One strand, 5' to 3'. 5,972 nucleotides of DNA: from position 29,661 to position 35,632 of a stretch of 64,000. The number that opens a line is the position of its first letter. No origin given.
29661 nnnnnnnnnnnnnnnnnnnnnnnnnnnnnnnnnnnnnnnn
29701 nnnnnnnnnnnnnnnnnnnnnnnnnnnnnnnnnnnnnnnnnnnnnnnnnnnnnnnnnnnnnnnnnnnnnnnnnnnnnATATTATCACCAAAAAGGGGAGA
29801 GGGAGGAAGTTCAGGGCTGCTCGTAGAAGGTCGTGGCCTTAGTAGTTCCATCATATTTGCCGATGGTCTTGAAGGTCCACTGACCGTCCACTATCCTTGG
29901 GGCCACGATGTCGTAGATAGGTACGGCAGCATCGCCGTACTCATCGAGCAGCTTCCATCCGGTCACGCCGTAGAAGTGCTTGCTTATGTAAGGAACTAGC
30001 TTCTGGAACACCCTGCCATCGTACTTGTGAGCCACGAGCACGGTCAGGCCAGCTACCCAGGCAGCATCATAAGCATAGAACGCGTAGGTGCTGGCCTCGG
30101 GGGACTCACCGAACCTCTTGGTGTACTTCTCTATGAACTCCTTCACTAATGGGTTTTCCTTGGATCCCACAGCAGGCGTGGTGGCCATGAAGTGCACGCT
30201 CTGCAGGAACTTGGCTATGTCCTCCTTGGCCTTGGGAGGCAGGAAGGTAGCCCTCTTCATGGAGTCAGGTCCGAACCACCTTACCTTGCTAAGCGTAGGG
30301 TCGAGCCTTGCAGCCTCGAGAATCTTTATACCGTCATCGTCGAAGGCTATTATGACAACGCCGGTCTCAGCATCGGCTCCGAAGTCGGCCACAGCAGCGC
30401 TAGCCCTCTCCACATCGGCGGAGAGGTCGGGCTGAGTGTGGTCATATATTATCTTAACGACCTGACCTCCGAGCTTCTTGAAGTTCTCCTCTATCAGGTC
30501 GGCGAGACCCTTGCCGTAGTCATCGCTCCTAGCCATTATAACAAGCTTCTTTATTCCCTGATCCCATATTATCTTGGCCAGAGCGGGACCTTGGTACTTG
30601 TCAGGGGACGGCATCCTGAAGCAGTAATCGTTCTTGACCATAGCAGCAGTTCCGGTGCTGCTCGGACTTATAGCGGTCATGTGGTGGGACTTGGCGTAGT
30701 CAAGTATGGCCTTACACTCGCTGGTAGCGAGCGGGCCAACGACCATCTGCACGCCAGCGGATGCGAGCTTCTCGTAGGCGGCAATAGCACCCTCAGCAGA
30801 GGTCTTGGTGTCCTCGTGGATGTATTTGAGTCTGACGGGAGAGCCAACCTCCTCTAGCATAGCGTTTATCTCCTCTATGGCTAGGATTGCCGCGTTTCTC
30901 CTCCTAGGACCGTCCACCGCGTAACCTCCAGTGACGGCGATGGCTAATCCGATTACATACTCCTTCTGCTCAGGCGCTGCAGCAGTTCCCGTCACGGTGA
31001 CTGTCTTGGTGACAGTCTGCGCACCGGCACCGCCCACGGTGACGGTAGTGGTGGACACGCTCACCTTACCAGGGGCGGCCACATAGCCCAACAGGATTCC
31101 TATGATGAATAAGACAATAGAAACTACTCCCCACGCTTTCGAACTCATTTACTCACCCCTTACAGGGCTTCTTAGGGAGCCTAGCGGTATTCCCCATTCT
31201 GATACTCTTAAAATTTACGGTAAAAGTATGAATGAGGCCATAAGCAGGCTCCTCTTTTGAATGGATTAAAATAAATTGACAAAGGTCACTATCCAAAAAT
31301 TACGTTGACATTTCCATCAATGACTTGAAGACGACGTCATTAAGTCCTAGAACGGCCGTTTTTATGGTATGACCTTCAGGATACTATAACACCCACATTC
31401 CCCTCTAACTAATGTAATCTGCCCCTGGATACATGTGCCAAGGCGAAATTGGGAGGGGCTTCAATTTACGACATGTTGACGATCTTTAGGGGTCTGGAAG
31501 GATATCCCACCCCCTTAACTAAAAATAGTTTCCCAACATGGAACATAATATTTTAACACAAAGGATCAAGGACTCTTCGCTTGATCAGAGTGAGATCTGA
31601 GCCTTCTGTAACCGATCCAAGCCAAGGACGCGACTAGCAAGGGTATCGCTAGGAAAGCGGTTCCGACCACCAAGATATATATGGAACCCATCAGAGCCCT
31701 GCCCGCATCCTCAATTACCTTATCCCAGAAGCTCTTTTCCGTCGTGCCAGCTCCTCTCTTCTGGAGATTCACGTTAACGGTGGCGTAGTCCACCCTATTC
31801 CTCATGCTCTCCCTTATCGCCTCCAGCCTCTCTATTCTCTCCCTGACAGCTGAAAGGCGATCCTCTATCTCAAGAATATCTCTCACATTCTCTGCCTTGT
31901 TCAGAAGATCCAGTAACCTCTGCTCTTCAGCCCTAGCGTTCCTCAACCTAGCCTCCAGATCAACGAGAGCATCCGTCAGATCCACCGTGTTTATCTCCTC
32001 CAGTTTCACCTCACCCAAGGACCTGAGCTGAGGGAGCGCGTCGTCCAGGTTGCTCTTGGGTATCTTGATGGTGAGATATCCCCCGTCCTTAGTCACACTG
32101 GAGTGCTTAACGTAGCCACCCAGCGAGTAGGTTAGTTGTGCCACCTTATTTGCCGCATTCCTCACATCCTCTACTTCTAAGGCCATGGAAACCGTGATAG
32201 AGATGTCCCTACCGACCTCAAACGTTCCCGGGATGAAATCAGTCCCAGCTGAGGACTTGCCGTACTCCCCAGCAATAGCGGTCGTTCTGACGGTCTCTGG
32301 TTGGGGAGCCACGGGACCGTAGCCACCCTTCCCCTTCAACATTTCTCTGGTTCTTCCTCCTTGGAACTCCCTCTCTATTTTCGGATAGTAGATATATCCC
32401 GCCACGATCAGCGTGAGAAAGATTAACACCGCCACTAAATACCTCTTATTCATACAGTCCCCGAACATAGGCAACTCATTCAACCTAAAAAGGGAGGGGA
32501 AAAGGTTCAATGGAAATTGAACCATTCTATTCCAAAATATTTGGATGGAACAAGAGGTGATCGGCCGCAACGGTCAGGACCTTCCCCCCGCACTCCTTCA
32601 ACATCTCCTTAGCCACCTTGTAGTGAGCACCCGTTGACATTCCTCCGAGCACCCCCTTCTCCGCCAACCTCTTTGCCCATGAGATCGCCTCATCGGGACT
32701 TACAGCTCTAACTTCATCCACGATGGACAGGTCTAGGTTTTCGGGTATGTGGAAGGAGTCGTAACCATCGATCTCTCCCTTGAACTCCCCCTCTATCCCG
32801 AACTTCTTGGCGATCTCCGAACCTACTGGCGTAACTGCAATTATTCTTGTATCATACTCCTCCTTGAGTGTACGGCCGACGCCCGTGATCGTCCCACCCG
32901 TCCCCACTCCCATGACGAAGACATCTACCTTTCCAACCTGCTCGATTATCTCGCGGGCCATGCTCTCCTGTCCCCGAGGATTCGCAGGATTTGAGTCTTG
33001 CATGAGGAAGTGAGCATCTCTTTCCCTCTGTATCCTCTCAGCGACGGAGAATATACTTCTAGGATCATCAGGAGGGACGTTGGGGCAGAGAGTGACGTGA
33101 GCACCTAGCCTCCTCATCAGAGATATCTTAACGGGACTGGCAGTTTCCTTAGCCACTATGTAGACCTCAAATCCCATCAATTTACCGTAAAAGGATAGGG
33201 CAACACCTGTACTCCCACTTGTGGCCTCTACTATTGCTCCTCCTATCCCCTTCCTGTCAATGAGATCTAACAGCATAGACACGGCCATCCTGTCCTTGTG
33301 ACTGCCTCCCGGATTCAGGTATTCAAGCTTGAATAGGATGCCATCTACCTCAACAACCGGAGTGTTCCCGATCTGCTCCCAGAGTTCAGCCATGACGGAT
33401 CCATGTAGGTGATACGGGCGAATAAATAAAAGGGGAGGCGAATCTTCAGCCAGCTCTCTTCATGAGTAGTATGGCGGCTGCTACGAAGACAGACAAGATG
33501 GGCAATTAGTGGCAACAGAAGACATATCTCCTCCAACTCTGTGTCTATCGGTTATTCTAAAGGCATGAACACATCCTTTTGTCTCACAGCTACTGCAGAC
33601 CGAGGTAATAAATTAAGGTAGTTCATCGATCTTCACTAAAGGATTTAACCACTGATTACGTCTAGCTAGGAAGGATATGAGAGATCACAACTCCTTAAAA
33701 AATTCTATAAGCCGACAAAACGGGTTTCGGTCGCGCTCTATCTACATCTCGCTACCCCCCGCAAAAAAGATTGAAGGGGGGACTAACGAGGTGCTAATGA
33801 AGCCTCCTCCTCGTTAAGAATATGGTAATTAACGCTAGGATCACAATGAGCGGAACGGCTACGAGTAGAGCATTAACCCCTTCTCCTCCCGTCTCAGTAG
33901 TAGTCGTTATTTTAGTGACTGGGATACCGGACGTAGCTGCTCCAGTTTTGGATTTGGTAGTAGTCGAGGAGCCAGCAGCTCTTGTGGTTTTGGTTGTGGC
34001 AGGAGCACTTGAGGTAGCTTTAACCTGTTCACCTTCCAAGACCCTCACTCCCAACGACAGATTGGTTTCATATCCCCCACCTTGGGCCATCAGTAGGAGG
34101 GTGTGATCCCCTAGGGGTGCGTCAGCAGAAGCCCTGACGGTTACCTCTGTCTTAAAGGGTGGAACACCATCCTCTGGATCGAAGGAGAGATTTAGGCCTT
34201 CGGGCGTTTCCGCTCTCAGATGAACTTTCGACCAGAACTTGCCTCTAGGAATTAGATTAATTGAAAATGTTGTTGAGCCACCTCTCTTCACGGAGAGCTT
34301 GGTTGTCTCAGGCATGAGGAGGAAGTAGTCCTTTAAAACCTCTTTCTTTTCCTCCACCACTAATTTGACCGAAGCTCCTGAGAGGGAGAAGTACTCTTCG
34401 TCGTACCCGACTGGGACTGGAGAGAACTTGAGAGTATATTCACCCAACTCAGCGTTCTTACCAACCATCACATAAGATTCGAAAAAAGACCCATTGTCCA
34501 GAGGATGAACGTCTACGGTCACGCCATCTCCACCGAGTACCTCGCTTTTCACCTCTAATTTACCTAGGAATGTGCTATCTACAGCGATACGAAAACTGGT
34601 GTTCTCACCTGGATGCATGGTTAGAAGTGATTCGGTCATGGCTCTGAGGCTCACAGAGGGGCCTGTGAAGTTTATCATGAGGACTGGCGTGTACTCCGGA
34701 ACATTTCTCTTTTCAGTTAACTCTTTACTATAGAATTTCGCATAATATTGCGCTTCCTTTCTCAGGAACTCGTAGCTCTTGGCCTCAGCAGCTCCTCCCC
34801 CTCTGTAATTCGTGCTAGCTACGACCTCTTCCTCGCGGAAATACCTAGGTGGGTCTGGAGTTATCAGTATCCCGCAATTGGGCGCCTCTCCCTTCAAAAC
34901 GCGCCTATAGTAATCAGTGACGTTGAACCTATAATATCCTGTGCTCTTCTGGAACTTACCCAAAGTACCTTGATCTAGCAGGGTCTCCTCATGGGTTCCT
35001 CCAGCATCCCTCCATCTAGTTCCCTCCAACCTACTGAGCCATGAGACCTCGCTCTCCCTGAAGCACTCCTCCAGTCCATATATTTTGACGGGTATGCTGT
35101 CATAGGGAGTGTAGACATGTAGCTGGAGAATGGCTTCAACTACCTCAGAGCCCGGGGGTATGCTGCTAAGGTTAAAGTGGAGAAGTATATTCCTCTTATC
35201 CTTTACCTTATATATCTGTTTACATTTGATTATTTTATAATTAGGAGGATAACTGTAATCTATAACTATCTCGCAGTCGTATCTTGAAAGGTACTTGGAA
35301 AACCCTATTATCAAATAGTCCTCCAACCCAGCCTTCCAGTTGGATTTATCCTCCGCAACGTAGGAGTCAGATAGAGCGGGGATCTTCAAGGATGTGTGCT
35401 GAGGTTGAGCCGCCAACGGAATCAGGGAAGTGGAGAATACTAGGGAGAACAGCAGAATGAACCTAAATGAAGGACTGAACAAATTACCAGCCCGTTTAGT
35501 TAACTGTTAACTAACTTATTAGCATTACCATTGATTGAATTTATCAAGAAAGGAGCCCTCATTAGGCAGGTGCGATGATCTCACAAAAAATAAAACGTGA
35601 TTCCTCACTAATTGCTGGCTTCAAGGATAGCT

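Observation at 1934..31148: N-terminal anchor and Thr linker of binding proteins conserved at protein level: candidate sorting or glycosylation signal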

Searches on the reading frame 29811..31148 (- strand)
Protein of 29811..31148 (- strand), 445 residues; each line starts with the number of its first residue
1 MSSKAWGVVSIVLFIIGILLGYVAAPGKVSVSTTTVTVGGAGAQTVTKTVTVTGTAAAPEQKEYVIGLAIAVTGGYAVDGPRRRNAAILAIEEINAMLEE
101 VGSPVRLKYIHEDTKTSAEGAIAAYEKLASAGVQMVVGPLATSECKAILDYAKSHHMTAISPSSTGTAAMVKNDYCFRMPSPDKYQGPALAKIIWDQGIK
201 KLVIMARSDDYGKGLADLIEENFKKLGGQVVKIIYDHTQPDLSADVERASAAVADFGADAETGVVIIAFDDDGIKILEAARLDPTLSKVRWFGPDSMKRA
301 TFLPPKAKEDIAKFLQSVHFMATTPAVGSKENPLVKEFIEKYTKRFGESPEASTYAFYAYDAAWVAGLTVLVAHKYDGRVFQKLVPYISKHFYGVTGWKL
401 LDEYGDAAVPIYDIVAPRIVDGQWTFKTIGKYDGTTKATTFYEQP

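Call 11: search_protein_families(library=pfam, proteins=[window:29811-31148:-])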
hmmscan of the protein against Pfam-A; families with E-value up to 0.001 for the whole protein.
window:29811-31148:- (445 aa): 4 families
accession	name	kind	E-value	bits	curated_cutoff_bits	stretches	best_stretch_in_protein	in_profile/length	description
PF13458.12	Peripla_BP_6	-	6.4e-33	115.3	31.7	1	65-365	3-288/343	Periplasmic binding protein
PF01094.35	ANF_receptor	-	2.1e-29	103.1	25.4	1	83-416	2-349/353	Receptor family ligand binding region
PF04348.19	LppC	-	3.8e-07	29.5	28.8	1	116-247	263-394/563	LppC putative lipoprotein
PF13433.12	Peripla_BP_5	-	0.00044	19.9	27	0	66-253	3-184/363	Periplasmic binding protein domain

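Call 35: search_protein_families(library=ncbifam, proteins=[window:29814-31148:-], max_evalue=1)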
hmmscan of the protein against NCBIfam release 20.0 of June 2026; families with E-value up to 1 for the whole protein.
window:29814-31148:- (445 aa): 4 families
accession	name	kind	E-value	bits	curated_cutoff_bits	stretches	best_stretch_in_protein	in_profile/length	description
NF011933.0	PRK15404.1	subfamily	8e-15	54.8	477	1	46-232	9-195/370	high-affinity branched-chain amino acid ABC transporter substrate-binding protein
NF009601.0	PRK13043.1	equivalog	0.071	12.3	465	0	306-371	70-135/241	superantigen-like protein SSL14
NF004771.0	PRK06110.1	equivalog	0.13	11.4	317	1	20-124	184-281/323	threonine dehydratase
NF002267.0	PRK01198.1-3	equivalog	0.18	10.9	488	1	331-402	217-289/390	V-type ATP synthase subunit C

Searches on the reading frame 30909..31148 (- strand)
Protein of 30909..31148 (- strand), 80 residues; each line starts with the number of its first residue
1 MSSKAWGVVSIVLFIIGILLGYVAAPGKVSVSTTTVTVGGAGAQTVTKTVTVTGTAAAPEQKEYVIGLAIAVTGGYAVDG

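Call 35: search_protein_families(library=ncbifam, proteins=[window:30909-31148:-], max_evalue=1)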
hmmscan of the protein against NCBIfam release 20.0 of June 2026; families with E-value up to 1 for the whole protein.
window:30909-31148:- (80 aa): 4 families
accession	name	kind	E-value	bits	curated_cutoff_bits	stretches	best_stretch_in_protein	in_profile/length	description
NF051434.1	ArfA_OmpATb_N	equivalog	0.016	15.5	81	1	31-65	61-95/114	channel-forming protein ArfA/OmpATb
NF033904.1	LlsX_fam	subfamily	0.075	13.2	29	1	8-61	15-68/90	LlsX family protein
TIGR03782.1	Bac_Flav_CT_J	equivalog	0.095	11.7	289.95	1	8-58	265-313/323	conjugative transposon protein TraJ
NF047708.1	LIC20153_fam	subfamily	0.17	11.7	120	1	23-76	35-91/164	LIC20153 family lipoprotein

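Call 36: search_protein_families(library=pfam, proteins=[window:30909-31148:-], max_evalue=10)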
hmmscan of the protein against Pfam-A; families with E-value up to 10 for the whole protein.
window:30909-31148:- (80 aa): 2 families
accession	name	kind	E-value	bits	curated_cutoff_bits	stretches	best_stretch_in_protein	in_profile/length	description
PF08522.16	BT_3987-like_N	-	0.0084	17.2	25.9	1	26-75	70-118/120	BT_3987-like, N-terminal domain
PF05461.16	ApoL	-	4.6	7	25.9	1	3-57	92-146/298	Apolipoprotein L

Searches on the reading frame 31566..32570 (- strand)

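Call 60: search_protein_families(library=pfam, proteins=[window:31566-32570:-], max_evalue=0.00001)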
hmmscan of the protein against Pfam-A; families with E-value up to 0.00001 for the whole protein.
window:31566-32570:- (334 aa): 1 family
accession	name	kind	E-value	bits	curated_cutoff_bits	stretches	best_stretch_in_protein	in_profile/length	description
PF14257.11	DUF4349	-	9.2e-48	162.8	27.7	1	121-318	1-209/213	Domain of unknown function (DUF4349)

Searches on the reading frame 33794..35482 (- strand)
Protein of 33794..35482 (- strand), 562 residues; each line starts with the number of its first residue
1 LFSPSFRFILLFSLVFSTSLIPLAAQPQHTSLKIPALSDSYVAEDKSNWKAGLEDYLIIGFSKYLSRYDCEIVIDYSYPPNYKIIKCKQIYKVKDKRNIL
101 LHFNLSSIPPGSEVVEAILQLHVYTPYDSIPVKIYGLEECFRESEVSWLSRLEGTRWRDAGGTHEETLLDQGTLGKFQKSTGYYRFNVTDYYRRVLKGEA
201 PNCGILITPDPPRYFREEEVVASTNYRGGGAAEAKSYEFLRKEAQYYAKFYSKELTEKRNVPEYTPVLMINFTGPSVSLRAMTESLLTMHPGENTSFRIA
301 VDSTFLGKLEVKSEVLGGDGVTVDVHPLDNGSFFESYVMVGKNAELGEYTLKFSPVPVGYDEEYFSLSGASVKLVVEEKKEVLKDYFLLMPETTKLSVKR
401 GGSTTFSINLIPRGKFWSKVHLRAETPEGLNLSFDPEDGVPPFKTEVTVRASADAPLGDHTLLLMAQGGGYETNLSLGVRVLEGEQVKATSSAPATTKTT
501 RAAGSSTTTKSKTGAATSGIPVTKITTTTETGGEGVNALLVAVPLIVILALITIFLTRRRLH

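Call 60: search_protein_families(library=pfam, proteins=[window:33794-35482:-], max_evalue=0.00001)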
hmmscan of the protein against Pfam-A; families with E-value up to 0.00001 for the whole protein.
window:33794-35482:- (562 aa): 1 family
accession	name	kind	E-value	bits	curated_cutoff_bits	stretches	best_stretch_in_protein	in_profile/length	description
PF06848.17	Disaggr_repeat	-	3.1e-07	30.7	33.9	1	96-207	28-151/179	Disaggregatase related repeat domain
